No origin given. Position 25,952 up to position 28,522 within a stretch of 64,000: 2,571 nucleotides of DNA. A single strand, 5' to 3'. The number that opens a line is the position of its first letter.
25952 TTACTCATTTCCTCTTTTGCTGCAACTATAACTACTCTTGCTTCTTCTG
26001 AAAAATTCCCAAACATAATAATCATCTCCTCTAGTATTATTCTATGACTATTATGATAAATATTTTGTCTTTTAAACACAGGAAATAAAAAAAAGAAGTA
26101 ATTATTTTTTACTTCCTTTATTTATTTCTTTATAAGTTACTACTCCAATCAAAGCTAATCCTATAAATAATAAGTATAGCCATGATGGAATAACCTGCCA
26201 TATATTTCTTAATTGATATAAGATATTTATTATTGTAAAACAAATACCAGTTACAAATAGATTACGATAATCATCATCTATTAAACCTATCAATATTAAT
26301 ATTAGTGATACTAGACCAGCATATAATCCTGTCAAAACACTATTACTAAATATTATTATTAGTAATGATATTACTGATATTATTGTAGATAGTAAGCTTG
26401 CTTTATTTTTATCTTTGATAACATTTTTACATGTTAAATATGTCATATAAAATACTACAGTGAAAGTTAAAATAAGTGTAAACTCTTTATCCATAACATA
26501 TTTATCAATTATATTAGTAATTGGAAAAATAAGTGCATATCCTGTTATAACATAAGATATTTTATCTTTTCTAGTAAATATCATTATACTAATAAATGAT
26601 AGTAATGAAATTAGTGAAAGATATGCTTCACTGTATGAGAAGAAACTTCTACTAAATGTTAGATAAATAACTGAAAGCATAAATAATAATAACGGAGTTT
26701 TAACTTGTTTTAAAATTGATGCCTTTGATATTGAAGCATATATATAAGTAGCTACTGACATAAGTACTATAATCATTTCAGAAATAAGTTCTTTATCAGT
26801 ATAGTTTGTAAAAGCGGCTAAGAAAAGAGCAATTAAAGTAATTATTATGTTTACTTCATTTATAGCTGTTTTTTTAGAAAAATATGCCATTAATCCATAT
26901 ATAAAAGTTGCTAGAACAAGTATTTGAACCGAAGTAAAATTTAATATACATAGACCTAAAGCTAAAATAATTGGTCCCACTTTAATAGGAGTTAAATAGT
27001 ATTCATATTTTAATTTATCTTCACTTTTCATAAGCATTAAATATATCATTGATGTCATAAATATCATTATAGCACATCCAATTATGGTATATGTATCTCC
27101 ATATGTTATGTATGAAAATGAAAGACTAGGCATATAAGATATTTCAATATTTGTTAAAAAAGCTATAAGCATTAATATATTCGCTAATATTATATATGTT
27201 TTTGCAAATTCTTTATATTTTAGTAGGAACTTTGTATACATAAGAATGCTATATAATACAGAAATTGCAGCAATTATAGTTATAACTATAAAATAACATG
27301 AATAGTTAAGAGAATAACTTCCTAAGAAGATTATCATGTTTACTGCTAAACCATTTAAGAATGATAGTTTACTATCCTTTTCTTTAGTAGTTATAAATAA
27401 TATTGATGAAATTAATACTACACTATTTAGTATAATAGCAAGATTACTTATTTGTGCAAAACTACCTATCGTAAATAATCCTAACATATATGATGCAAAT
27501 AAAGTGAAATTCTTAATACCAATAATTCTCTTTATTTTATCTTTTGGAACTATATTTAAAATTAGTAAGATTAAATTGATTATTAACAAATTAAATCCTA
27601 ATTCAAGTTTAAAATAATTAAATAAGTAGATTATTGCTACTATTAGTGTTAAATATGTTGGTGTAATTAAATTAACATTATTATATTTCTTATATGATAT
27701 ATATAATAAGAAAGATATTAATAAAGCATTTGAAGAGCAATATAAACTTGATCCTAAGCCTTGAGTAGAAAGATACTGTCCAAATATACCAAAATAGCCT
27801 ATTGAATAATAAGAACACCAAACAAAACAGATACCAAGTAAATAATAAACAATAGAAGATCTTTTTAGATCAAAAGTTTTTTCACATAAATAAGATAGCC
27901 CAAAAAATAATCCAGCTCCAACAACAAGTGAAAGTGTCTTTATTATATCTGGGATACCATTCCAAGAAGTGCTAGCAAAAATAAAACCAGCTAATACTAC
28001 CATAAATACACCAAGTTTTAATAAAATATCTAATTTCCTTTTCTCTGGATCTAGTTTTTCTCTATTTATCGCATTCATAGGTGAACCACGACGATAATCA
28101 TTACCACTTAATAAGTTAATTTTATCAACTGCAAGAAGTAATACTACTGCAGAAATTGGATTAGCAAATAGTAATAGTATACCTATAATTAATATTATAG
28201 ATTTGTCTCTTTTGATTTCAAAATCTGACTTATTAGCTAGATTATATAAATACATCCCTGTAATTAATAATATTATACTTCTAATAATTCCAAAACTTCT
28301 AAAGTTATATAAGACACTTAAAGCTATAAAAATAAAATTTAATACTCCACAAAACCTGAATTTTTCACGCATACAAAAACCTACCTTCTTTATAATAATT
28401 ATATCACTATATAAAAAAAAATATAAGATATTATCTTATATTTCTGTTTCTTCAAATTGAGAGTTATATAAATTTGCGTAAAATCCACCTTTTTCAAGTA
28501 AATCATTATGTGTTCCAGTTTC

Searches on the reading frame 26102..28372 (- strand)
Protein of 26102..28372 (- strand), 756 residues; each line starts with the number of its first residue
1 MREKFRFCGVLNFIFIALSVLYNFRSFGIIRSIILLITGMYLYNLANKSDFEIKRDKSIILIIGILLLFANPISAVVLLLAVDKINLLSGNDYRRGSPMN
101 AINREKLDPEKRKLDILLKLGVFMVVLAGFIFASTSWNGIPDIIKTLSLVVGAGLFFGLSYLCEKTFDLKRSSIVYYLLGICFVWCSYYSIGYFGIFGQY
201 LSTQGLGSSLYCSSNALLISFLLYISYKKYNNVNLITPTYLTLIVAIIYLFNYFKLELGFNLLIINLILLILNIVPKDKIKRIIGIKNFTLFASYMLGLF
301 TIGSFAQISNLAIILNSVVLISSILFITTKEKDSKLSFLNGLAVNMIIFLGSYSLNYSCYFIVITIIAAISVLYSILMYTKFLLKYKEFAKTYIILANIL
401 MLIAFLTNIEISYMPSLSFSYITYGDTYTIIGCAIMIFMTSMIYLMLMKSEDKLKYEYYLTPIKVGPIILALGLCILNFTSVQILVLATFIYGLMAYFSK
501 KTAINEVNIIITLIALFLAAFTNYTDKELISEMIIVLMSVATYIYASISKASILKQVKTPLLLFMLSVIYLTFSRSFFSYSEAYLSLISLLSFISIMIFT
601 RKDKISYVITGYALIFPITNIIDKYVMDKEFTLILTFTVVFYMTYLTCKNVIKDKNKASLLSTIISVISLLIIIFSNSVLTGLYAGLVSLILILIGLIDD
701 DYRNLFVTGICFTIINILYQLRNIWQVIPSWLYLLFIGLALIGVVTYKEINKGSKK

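Call 40: search_protein_families(library=pfam, proteins=[window:26102-28372:-], max_evalue=0.001)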
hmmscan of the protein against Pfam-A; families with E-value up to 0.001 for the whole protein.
window:26102-28372:- (756 aa): 1 family
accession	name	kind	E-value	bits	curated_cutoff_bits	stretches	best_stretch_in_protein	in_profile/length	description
PF09925.14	DUF2157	-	0.00057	20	32.4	1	108-181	29-99/146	Predicted membrane protein (DUF2157)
